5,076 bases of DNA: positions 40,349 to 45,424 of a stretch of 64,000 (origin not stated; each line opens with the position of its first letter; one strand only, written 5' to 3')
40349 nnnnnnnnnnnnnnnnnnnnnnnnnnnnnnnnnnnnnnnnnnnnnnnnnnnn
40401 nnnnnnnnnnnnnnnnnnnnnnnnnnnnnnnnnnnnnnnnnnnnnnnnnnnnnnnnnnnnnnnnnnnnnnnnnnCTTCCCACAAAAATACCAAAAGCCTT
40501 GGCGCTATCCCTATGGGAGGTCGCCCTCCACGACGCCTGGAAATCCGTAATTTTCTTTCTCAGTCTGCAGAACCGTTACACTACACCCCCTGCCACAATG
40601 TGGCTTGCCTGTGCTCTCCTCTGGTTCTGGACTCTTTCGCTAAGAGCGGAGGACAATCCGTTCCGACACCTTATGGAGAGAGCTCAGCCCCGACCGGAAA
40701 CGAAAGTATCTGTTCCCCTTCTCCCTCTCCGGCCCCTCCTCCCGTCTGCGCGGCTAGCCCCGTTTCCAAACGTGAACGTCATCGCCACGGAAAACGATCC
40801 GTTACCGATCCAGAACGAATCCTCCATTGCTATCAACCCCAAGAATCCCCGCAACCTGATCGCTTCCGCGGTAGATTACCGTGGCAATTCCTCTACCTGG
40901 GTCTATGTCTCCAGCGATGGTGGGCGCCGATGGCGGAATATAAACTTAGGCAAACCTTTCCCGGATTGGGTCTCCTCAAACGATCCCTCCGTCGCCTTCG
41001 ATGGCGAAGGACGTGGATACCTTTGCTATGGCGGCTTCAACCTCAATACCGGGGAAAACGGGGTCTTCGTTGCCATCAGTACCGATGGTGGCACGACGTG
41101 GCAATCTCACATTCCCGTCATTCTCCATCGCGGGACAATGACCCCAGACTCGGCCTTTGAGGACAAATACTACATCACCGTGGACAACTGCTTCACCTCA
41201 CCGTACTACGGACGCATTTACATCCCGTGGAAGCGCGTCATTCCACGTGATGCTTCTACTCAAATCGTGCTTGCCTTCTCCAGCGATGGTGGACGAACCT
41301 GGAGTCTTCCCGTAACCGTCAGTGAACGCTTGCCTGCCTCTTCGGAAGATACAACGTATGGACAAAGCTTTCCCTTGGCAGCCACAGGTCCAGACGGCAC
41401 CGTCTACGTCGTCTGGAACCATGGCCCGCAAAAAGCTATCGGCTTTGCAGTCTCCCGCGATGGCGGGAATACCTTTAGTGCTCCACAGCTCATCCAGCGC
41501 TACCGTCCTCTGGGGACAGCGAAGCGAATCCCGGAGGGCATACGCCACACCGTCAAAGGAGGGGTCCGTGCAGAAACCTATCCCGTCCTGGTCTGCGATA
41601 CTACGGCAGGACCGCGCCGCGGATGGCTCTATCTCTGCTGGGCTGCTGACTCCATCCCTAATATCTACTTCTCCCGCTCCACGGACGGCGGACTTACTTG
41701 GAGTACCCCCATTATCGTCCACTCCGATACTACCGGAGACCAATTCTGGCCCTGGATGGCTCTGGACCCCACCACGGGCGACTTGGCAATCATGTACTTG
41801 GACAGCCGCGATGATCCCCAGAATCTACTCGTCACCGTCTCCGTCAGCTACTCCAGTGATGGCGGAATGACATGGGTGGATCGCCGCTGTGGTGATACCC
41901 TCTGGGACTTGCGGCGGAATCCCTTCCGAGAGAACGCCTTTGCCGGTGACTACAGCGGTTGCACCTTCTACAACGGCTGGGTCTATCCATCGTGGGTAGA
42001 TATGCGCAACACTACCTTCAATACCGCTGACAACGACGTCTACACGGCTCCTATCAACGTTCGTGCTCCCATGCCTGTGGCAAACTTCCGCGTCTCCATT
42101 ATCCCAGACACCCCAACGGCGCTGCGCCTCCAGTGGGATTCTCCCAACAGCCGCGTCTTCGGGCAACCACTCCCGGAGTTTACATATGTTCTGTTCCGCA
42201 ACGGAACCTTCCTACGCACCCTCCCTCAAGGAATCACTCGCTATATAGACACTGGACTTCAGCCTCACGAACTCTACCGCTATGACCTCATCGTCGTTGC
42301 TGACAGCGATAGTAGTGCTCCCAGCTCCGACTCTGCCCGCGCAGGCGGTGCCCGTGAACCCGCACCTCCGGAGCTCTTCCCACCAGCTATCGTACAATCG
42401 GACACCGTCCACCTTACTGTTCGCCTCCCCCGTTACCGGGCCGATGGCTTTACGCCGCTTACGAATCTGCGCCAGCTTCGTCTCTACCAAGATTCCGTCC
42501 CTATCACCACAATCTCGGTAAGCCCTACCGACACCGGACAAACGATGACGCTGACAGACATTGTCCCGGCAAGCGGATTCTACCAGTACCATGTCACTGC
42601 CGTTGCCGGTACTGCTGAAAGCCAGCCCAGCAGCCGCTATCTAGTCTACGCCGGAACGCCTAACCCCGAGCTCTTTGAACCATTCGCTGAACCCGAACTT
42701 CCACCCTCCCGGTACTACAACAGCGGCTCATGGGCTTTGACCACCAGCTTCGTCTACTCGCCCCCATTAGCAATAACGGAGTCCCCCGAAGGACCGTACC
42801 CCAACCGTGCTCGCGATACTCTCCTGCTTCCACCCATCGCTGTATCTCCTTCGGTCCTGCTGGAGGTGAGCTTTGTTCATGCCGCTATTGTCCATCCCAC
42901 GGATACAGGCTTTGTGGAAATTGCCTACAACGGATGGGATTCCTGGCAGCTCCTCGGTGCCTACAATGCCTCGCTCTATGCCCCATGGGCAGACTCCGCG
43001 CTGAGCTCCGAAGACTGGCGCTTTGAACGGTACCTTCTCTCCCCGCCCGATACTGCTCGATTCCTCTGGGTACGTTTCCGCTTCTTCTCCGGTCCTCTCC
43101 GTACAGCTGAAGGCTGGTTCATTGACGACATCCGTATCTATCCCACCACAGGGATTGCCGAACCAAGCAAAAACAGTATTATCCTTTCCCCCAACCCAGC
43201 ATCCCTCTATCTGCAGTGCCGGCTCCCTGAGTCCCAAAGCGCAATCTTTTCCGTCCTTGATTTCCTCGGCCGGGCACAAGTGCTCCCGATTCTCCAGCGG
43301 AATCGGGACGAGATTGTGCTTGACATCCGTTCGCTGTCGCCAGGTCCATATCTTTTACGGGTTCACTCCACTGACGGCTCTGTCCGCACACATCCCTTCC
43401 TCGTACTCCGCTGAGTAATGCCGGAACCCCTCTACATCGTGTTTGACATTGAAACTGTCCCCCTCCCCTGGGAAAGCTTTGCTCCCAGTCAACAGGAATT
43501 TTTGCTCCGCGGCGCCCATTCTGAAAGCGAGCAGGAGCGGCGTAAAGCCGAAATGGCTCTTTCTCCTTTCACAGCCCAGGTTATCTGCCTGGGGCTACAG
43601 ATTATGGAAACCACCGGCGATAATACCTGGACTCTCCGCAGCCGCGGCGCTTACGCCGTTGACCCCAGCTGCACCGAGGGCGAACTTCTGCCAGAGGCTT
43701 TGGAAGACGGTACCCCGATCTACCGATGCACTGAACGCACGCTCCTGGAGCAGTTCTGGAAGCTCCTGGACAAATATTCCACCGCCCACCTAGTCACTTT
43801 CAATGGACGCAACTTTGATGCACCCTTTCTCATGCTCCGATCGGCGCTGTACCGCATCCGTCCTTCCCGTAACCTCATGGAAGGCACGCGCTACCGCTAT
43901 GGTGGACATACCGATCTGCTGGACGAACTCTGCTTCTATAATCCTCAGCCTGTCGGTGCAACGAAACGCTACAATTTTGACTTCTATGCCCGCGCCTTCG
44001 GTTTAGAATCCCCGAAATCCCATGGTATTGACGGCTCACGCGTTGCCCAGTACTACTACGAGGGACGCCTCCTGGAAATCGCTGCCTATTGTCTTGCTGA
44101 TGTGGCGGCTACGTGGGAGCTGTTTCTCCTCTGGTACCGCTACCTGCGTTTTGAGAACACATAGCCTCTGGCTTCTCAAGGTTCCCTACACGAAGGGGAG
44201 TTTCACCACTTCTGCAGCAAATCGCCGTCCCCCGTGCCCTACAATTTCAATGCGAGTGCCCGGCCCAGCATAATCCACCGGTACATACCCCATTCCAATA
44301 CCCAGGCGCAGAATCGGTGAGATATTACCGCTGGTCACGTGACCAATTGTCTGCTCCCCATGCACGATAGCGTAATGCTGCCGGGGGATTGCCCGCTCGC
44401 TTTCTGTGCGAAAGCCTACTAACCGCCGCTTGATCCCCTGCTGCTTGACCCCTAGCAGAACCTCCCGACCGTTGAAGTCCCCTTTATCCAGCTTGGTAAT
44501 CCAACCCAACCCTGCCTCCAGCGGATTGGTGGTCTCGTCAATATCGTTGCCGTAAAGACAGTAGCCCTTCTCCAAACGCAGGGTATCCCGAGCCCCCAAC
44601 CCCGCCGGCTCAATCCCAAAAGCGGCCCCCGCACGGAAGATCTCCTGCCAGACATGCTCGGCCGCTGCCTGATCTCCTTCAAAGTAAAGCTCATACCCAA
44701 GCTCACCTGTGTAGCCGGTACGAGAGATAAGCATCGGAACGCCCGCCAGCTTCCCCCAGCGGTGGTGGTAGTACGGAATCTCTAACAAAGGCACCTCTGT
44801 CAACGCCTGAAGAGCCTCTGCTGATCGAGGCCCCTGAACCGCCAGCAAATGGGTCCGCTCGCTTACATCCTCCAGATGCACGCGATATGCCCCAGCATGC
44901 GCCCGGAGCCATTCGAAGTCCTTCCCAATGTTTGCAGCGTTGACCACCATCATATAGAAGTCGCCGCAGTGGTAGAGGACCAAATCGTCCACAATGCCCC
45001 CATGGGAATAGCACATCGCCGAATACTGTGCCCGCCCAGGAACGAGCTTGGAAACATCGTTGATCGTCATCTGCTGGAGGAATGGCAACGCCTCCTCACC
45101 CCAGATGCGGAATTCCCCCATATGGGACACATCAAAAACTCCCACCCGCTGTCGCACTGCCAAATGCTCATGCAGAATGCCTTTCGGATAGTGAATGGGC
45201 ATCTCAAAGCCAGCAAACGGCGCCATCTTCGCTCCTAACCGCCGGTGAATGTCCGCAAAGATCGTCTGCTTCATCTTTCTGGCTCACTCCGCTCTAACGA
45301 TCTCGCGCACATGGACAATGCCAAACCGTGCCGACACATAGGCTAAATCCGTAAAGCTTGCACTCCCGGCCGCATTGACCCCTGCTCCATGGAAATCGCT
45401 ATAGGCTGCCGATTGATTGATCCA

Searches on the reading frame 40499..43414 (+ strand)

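Call 50: search_protein_families(library=pfam, proteins=[window:40499-43414:+], max_evalue=0.001)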
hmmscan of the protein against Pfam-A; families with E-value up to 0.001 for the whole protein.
window:40499-43414:+ (971 aa): 6 families
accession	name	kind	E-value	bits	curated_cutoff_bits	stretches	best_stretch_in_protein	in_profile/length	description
PF13088.12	BNR_2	-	7.5e-13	48.9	31.4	1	249-333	179-255/277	BNR repeat-like domain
PF24316.1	Tli3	-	1.6e-10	41.9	27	0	250-284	78-112/129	T6SS Tli3 immunity protein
PF02012.26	BNR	-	2.6e-08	33.1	27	0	193-202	2-11/12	BNR/Asp-box repeat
PF21471.3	Reelin_subrepeat-B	-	2.1e-07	31.2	27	0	249-272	53-76/127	Reelin subrepeat B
PF18962.6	Por_Secre_tail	-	0.00064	20.4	27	0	898-962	3-69/75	Secretion system C-terminal sorting domain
PF00041.27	fn3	-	0.00079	20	25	0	531-609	5-81/84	Fibronectin type III domain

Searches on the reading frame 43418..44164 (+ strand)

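Call 50: search_protein_families(library=pfam, proteins=[window:43418-44164:+], max_evalue=0.001)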
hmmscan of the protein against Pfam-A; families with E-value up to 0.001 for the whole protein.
window:43418-44164:+ (248 aa): 3 families
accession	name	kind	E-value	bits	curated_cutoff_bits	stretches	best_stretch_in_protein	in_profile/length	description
PF10108.15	DNA_pol_B_exo2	-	8.2e-22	78.4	24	1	104-239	35-173/213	Predicted 3'-5' exonuclease related to the exonuclease domain of PolB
PF13482.12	RNase_H_2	-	7e-10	39.5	22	1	106-238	44-163/165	RNase_H superfamily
PF03104.25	DNA_pol_B_exo1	-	3.6e-07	30.3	23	1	98-147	134-185/242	DNA polymerase family B, exonuclease domain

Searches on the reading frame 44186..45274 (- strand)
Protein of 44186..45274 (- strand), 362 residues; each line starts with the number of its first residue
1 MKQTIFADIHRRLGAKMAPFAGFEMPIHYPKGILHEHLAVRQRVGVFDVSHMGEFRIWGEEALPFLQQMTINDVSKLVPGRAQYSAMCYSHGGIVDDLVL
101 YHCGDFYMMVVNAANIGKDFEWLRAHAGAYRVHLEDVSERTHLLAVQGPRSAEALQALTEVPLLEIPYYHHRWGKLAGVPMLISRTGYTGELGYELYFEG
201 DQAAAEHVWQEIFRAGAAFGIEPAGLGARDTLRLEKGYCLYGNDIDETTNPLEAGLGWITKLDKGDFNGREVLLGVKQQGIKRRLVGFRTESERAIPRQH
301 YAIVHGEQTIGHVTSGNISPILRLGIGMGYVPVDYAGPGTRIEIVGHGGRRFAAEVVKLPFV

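Call 50: search_protein_families(library=pfam, proteins=[window:44186-45274:-], max_evalue=0.001)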
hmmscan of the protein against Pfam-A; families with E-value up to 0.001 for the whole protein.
window:44186-45274:- (362 aa): 2 families
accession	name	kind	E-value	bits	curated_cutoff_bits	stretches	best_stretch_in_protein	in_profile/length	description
PF01571.26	GCV_T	-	1.2e-94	316.8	25.6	1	8-258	3-254/255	Aminomethyltransferase folate-binding domain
PF08669.17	GCV_T_C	-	3.3e-22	78.6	25.9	1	283-362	1-79/80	Glycine cleavage T-protein C-terminal barrel domain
